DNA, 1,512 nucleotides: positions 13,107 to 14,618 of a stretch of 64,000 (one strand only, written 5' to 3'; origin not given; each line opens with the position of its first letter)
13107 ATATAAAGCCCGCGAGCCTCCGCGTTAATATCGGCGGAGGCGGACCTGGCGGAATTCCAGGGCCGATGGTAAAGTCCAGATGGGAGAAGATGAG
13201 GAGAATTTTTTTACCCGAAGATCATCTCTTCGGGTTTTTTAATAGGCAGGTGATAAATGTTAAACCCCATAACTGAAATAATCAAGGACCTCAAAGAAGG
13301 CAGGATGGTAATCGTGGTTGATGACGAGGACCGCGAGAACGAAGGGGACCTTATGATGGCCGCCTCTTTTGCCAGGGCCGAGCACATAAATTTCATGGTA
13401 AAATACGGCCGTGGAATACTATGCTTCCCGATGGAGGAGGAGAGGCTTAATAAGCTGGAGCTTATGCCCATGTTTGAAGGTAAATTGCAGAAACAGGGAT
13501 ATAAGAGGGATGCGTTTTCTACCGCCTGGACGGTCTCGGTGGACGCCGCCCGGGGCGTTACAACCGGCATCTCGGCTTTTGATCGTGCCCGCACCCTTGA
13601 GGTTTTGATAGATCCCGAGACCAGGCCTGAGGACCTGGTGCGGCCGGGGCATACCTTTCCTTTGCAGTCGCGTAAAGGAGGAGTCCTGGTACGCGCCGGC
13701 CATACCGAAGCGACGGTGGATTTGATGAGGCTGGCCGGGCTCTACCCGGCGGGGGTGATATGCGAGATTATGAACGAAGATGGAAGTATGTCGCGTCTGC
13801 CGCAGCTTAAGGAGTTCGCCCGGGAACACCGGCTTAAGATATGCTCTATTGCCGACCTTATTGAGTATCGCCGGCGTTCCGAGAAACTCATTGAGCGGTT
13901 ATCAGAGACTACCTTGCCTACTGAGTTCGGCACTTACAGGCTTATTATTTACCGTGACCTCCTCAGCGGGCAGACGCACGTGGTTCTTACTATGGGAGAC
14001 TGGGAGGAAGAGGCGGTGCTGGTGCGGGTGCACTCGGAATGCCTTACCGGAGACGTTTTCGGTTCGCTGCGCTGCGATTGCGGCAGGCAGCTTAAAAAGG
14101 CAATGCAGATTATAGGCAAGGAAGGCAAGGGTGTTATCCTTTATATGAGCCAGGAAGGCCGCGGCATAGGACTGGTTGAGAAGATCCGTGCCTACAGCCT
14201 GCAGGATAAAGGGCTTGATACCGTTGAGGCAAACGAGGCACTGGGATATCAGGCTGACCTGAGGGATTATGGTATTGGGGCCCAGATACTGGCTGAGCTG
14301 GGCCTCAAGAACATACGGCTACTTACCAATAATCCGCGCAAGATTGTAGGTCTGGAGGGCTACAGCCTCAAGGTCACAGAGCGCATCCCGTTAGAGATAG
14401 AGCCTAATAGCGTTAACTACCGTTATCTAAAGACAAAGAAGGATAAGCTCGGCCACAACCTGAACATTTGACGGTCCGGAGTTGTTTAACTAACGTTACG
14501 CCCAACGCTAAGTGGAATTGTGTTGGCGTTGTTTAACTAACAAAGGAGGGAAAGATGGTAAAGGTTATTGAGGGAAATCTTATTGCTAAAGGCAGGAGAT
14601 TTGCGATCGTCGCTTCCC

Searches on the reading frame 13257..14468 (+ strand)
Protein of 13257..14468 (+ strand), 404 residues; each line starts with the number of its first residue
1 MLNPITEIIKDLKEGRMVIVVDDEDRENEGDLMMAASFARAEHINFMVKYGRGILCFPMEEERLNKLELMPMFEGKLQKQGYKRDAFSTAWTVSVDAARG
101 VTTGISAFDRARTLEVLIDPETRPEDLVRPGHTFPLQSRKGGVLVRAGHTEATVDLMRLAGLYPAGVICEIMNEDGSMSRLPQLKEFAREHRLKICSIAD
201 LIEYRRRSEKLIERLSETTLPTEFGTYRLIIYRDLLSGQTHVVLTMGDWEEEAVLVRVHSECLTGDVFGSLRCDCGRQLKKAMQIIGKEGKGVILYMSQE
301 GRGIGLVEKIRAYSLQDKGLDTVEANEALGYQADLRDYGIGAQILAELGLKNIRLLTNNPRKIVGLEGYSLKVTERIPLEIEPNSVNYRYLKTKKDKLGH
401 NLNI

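Call 10: find_related_loci(query=window:13257-14468:+, collection=genome_contigs, flank=3000)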
Query window:13257-14468:+ (404 aa) in genome_contigs; peptide patterns used: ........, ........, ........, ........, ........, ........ (x = any residue, [..] = any of these).
599 stretches matched a pattern (row limit reached: there are more); 594 encode a relative of the query (tblastn E <= 1e-3); the best 80 are kept; 80 distinct loci.
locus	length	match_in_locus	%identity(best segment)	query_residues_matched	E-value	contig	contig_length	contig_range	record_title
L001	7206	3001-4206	73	1-404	0e+0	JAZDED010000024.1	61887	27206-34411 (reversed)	MAG: Candidatus Omnitrophota bacterium isolate MEGAHIT-group-0.121 k141_20715050, whole genome shotgun sequence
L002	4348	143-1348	73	1-404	0e+0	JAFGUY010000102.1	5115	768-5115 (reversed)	MAG: Candidatus Omnitrophota bacterium isolate ZodW_Metabat.114 k87_19169292, whole genome shotgun sequence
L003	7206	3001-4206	72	1-404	0e+0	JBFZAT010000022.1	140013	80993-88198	MAG: Candidatus Omnitrophota bacterium isolate PPR_0474 k121_5595616, whole genome shotgun sequence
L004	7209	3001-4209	68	1-400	0e+0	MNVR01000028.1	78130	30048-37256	MAG: Candidatus Omnitrophica bacterium CG1_02_44_16 cg1_0.2_scaffold_118_c, whole genome shotgun sequence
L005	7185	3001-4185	65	2-402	7e-179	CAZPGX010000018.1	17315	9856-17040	MAG TPA_asm: uncultured Planctomycetia bacterium isolate binchicken_co89_438 genome assembly, contig: NODE_5964_length_1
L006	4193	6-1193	63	2-404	2e-178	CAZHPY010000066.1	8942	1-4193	MAG TPA_asm: uncultured Planctomycetia bacterium isolate binchicken_co220_179 genome assembly, contig: NODE_5172_length_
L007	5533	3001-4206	66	1-402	9e-176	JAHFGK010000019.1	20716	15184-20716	MAG: Candidatus Omnitrophota bacterium isolate nzgw313 NODE_3413_length_20717_cov_3.411148, whole genome shotgun sequenc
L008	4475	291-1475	62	2-403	2e-175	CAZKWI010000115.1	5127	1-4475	MAG TPA_asm: uncultured Planctomycetia bacterium isolate SRP077602_co2_302 genome assembly, contig: NODE_24097_length_51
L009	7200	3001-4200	63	1-402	9e-171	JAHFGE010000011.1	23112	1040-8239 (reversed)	MAG: Candidatus Omnitrophota bacterium isolate nzgw308 NODE_1924_length_23113_cov_3.202288, whole genome shotgun sequenc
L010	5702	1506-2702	62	1-402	1e-169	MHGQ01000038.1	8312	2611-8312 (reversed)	MAG: Omnitrophica WOR_2 bacterium RIFCSPHIGHO2_02_FULL_50_17 rifcsphigho2_02_scaffold_25794, whole genome shotgun sequen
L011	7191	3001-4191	61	2-404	2e-168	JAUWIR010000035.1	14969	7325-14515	MAG: Pseudomonadota bacterium isolate CSMAG_2299 CSMAG_2299_k127_331242_length_14969_cov_34.0399, whole genome shotgun s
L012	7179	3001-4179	63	5-403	1e-168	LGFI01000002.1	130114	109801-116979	MAG: Acetothermia bacterium 64_32 S_OP1_64_33_33, whole genome shotgun sequence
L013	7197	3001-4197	62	1-402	1e-168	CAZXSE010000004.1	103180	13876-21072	MAG TPA_asm: uncultured Planctomycetales bacterium isolate binchicken_co154_760 genome assembly, contig: NODE_143_length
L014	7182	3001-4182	62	2-402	3e-168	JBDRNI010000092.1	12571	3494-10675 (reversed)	MAG: Candidatus Omnitrophota bacterium isolate MEGAHIT-group-1.881 k141_10183958, whole genome shotgun sequence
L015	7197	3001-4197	61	1-402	6e-167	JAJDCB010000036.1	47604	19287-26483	MAG: Candidatus Omnitrophota bacterium isolate OFTM390 OFTM390_35, whole genome shotgun sequence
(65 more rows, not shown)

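Call 21: find_homologous_proteins(query=window:13257-14468:+, max_evalue=1e-100)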
Query window:13257-14468:+ (404 aa): 7999 proteins with E <= 1e-100 among 8000 candidates; the best 120 are listed.
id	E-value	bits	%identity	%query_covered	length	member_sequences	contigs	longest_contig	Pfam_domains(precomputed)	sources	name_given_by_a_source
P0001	8.2e-265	896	99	100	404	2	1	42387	PF00925.26,PF00926.25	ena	-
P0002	2.5e-225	766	84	100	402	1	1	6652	PF00925.26,PF00926.25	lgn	-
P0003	1.0e-224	764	82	100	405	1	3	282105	PF00925.26,PF00926.25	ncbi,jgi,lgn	jgi:3,4-dihydroxy 2-butanone 4-phosphate synthase/GTP cyclohydrolase II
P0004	5.5e-222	755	80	100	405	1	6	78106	PF00925.26,PF00926.25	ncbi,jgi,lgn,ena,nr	ncbi:MAG: bifunctional 3,4-dihydroxy-2-butanone-4-phosphate synthase/GTP cyclohydrolase II [Candidat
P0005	6.7e-212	722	82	96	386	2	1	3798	PF00925.26,PF00926.25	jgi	jgi:3,4-dihydroxy 2-butanone 4-phosphate synthase/GTP cyclohydrolase II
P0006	7.1e-211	718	78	100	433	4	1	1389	PF00925.26,PF00926.25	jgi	-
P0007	8.9e-210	715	77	100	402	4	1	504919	PF00925.26,PF00926.25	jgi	-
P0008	9.8e-210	714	79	100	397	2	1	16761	PF00925.26,PF00926.25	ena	-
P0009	1.3e-208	711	76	100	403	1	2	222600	PF00925.26,PF00926.25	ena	-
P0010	2.3e-208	710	76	100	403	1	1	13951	PF00925.26,PF00926.25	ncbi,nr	ncbi:MAG: bifunctional 3,4-dihydroxy-2-butanone-4-phosphate synthase/GTP cyclohydrolase II [Candidat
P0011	2.5e-208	710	77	100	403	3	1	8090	PF00925.26,PF00926.25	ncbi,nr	ncbi:MAG: bifunctional 3,4-dihydroxy-2-butanone-4-phosphate synthase/GTP cyclohydrolase II [Candidat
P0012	6.1e-208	709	76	100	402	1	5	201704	PF00925.26,PF00926.25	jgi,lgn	-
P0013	6.5e-208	708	76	100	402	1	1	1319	PF00925.26,PF00926.25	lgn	-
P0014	7.8e-208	708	75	100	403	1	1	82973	PF00925.26,PF00926.25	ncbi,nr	ncbi:MAG: bifunctional 3,4-dihydroxy-2-butanone-4-phosphate synthase/GTP cyclohydrolase II [Candidat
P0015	9.6e-208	708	76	100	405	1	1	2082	PF00925.26,PF00926.25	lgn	-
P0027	1.3e-206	704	77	100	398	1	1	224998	PF00925.26,PF00926.25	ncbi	-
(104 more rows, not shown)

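Call 23: find_encoding_contigs(protein=P0001, flank=1500, max_places=3)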
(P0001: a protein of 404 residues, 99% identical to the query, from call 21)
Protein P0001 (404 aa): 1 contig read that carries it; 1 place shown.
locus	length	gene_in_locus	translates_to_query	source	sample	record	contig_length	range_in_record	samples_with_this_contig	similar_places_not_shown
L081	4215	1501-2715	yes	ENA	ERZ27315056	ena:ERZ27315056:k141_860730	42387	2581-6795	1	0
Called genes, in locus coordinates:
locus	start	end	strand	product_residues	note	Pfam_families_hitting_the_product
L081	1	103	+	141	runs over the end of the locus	PF04608:PgpA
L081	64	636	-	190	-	PF02834:LigT_PEase, PF13563:2_5_RNA_ligase2, PF02834:LigT_PEase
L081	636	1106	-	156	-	PF02464:CinA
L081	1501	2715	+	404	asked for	PF00926:DHBP_synthase, PF00925:GTP_cyclohydro2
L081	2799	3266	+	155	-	PF00885:DMRL_synthase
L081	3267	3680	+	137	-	PF01029:NusB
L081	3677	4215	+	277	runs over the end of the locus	PF02811:PHP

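Call 24: find_encoding_contigs(protein=P0002, flank=1500, max_places=3)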
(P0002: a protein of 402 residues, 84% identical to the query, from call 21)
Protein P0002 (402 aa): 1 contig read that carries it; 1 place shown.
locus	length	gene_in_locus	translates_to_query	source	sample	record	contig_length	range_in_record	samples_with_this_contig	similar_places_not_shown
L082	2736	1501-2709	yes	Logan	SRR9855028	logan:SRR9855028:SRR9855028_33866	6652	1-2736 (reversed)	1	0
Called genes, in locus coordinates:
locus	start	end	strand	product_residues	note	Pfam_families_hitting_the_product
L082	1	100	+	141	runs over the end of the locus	PF04608:PgpA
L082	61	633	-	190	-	PF02834:LigT_PEase, PF13563:2_5_RNA_ligase2, PF02834:LigT_PEase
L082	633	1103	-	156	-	PF02464:CinA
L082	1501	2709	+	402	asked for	PF00926:DHBP_synthase, PF00925:GTP_cyclohydro2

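Call 25: find_encoding_contigs(protein=P0003, flank=1500, max_places=3)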
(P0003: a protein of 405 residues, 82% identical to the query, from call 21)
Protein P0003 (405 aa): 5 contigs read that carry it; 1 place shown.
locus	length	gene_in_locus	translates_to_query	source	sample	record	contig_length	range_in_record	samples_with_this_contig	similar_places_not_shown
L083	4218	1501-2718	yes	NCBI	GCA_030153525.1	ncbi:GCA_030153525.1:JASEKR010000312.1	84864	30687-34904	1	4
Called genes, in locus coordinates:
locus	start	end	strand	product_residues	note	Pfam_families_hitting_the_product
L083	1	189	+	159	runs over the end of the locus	PF04608:PgpA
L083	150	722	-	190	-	PF10469:AKAP7_NLS (weak), PF02834:LigT_PEase, PF13563:2_5_RNA_ligase2 (weak), PF02834:LigT_PEase (weak)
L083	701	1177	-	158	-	PF02464:CinA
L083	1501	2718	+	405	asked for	PF00926:DHBP_synthase, PF00925:GTP_cyclohydro2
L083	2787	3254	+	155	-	PF00885:DMRL_synthase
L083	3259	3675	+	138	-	PF01029:NusB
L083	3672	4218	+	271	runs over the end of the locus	PF02811:PHP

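Call 26: find_encoding_contigs(protein=P0004, flank=1500, max_places=3)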
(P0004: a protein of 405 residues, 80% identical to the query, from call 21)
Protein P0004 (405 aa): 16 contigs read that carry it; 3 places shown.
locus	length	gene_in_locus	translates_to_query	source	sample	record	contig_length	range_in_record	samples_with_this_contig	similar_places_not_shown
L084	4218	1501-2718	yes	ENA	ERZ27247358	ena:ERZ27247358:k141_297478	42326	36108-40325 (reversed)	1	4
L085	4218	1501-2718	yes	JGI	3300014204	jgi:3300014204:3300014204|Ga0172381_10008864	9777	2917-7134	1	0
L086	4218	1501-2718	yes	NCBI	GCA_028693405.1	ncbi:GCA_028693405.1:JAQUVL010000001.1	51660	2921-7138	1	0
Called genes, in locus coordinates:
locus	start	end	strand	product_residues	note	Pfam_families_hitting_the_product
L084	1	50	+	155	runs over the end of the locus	PF04608:PgpA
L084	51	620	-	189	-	PF02834:LigT_PEase, PF13563:2_5_RNA_ligase2, PF02834:LigT_PEase (weak)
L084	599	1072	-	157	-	PF02464:CinA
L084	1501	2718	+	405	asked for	PF00926:DHBP_synthase, PF00925:GTP_cyclohydro2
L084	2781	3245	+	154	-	PF00885:DMRL_synthase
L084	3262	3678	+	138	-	PF01029:NusB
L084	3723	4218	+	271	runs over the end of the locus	PF02811:PHP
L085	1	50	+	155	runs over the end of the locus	PF04608:PgpA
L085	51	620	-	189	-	PF02834:LigT_PEase, PF13563:2_5_RNA_ligase2, PF02834:LigT_PEase (weak)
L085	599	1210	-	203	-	PF02464:CinA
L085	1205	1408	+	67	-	-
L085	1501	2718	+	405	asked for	PF00926:DHBP_synthase, PF00925:GTP_cyclohydro2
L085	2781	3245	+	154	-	PF00885:DMRL_synthase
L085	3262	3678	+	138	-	PF01029:NusB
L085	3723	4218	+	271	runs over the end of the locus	PF02811:PHP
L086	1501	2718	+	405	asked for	PF00926:DHBP_synthase, PF00925:GTP_cyclohydro2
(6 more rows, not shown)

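Call 31: find_encoding_contigs(protein=P0005, flank=1500, max_places=2)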
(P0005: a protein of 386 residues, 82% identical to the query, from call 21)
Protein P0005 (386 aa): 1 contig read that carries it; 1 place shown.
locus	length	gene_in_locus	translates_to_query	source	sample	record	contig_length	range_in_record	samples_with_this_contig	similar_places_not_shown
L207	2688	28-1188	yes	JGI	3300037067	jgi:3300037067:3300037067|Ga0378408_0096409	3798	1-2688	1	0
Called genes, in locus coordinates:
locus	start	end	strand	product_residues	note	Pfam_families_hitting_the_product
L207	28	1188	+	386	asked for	PF00926:DHBP_synthase, PF00925:GTP_cyclohydro2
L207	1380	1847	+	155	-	PF00885:DMRL_synthase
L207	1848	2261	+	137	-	PF01029:NusB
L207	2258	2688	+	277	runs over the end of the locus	PF02811:PHP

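Call 32: find_encoding_contigs(protein=P0008, flank=1500, max_places=2)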
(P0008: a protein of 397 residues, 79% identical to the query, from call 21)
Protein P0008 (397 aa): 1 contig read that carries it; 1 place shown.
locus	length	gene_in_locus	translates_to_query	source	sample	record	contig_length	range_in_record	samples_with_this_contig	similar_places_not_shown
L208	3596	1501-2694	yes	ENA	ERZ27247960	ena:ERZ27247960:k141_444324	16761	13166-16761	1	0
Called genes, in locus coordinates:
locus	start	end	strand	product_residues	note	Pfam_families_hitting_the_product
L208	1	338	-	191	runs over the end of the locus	PF10469:AKAP7_NLS, PF02834:LigT_PEase, PF13563:2_5_RNA_ligase2, PF02834:LigT_PEase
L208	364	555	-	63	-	-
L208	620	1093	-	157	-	PF02464:CinA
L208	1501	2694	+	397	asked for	PF00926:DHBP_synthase, PF00925:GTP_cyclohydro2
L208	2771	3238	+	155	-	PF00885:DMRL_synthase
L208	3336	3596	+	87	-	?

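Call 33: find_encoding_contigs(protein=P0007, flank=1500, max_places=2)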
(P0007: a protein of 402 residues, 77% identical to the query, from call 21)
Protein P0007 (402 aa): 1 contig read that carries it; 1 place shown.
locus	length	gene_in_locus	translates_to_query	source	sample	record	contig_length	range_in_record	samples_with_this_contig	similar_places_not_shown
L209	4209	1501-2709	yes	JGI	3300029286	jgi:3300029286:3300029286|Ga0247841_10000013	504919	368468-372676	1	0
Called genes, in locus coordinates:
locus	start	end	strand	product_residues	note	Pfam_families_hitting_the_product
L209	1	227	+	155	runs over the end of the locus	PF04608:PgpA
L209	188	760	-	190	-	PF10469:AKAP7_NLS, PF02834:LigT_PEase, PF13563:2_5_RNA_ligase2, PF02834:LigT_PEase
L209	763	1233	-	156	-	PF02464:CinA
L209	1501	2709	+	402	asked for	PF00926:DHBP_synthase, PF00925:GTP_cyclohydro2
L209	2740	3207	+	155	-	PF00885:DMRL_synthase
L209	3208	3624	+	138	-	PF01029:NusB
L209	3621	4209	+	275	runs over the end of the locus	PF02811:PHP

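Call 34: find_encoding_contigs(protein=P0009, flank=1500, max_places=2)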
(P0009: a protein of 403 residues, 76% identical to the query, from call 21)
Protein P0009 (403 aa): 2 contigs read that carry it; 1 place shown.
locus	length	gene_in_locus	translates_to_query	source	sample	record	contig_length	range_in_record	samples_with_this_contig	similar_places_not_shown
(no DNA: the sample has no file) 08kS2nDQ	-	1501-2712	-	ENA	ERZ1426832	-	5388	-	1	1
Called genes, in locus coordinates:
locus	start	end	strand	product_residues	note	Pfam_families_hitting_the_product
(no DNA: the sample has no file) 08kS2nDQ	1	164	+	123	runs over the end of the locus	PF04608:PgpA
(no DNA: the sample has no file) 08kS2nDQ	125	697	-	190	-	PF10469:AKAP7_NLS, PF13563:2_5_RNA_ligase2, PF02834:LigT_PEase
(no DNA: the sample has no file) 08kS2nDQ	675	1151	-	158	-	PF02464:CinA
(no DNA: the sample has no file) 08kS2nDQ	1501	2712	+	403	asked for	PF00926:DHBP_synthase, PF00925:GTP_cyclohydro2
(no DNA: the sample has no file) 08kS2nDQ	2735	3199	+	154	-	PF00885:DMRL_synthase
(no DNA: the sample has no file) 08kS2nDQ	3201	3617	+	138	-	PF01029:NusB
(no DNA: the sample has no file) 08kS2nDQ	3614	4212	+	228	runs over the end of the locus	?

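Call 50: find_encoding_contigs(protein=P0027, flank=1500, max_places=2)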
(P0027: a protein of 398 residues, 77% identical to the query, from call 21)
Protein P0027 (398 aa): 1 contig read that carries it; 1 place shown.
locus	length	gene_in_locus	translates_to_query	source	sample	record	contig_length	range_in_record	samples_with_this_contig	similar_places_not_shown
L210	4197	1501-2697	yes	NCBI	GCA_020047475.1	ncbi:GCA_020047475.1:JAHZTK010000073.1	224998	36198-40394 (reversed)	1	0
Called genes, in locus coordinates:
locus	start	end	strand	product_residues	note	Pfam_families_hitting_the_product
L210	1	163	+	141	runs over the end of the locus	PF04608:PgpA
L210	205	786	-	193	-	PF02834:LigT_PEase, PF13563:2_5_RNA_ligase2, PF02834:LigT_PEase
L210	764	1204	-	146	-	PF02464:CinA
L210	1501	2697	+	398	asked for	PF00926:DHBP_synthase, PF00925:GTP_cyclohydro2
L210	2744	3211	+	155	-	PF00885:DMRL_synthase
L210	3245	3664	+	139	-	PF01029:NusB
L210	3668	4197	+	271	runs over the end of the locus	PF02811:PHP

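Call 51: find_encoding_contigs(protein=P0012, flank=1500, max_places=2)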
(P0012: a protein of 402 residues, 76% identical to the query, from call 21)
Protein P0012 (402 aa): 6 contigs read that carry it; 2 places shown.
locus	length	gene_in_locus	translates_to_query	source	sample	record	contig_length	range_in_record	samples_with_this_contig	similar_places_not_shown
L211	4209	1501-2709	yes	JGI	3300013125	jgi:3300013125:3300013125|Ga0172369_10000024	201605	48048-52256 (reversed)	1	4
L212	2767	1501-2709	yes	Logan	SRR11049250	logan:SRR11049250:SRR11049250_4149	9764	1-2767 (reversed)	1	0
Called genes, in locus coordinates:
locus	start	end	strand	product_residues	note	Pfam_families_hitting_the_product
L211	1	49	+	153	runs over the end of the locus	PF04608:PgpA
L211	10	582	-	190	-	PF02834:LigT_PEase, PF13563:2_5_RNA_ligase2, PF02834:LigT_PEase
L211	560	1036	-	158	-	PF02464:CinA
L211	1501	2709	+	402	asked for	PF00926:DHBP_synthase, PF00925:GTP_cyclohydro2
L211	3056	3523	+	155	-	PF00885:DMRL_synthase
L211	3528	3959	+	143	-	PF01029:NusB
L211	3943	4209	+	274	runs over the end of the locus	PF02811:PHP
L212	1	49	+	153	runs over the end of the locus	PF04608:PgpA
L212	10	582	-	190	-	PF02834:LigT_PEase, PF13563:2_5_RNA_ligase2, PF02834:LigT_PEase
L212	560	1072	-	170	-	PF02464:CinA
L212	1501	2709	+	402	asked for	PF00926:DHBP_synthase, PF00925:GTP_cyclohydro2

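Call 52: find_encoding_contigs(protein=P0011, flank=1500, max_places=2)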
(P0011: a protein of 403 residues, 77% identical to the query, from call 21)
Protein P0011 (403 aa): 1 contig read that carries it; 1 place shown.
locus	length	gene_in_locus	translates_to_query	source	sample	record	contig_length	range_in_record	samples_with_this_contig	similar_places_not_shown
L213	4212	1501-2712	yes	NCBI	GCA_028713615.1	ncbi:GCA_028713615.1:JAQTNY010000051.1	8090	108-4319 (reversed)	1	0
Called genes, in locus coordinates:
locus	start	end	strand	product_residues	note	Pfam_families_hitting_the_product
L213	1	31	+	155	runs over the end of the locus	PF04608:PgpA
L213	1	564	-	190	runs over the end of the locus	PF10469:AKAP7_NLS, PF02834:LigT_PEase, PF13563:2_5_RNA_ligase2, PF02834:LigT_PEase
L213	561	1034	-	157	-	PF02464:CinA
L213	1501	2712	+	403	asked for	PF00926:DHBP_synthase, PF00925:GTP_cyclohydro2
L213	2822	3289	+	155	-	PF00885:DMRL_synthase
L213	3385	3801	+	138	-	PF01029:NusB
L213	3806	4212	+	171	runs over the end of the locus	PF02811:PHP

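Call 58: find_encoding_contigs(protein=P0012, flank=10000, max_places=10)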
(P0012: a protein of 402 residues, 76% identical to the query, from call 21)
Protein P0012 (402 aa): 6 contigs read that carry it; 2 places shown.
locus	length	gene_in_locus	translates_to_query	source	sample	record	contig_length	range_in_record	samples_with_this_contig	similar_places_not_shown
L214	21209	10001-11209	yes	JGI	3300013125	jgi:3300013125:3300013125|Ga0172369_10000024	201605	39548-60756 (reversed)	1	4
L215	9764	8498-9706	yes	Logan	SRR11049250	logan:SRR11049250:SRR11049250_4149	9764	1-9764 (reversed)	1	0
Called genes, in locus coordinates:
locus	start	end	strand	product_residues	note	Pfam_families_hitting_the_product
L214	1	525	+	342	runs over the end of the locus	PF00793:DAHP_synth_1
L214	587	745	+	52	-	-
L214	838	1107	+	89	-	PF00312:Ribosomal_S15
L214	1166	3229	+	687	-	PF01138:RNase_PH, PF03725:RNase_PH_C, PF03726:PNPase, PF01138:RNase_PH, PF00013:KH_1, PF22675:KH-I_KHDC4-BBP (faint), PF00575:S1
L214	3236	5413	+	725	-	PF13491:FtsK_4TM, PF17854:FtsK_alpha, PF01580:FtsK_SpoIIIE, PF09397:FtsK_gamma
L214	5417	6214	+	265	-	PF13413:HTH_25, PF13464:RodZ_C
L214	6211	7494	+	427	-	PF00919:UPF0004, PF04055:Radical_SAM, PF18693:TRAM_2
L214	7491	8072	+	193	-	PF01066:CDP-OH_P_transf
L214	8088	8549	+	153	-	PF04608:PgpA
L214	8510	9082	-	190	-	PF02834:LigT_PEase, PF13563:2_5_RNA_ligase2, PF02834:LigT_PEase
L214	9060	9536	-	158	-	PF02464:CinA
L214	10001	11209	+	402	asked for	PF00926:DHBP_synthase, PF00925:GTP_cyclohydro2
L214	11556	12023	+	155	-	PF00885:DMRL_synthase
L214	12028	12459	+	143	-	PF01029:NusB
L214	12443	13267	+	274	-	PF02811:PHP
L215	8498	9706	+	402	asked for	PF00926:DHBP_synthase, PF00925:GTP_cyclohydro2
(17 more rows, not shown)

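Call 84: search_protein_families(library=pfam, proteins=[window:13257-14468:+], max_evalue=0.00001)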
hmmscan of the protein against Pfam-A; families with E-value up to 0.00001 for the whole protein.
window:13257-14468:+ (404 aa): 2 families
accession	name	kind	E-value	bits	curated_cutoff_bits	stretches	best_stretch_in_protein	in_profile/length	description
PF00926.24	DHBP_synthase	-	1.4e-83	279.5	26.4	1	7-204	2-191/191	3,4-dihydroxy-2-butanone 4-phosphate synthase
PF00925.25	GTP_cyclohydro2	-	3.2e-74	248.4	23.3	1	214-378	2-165/165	GTP cyclohydrolase II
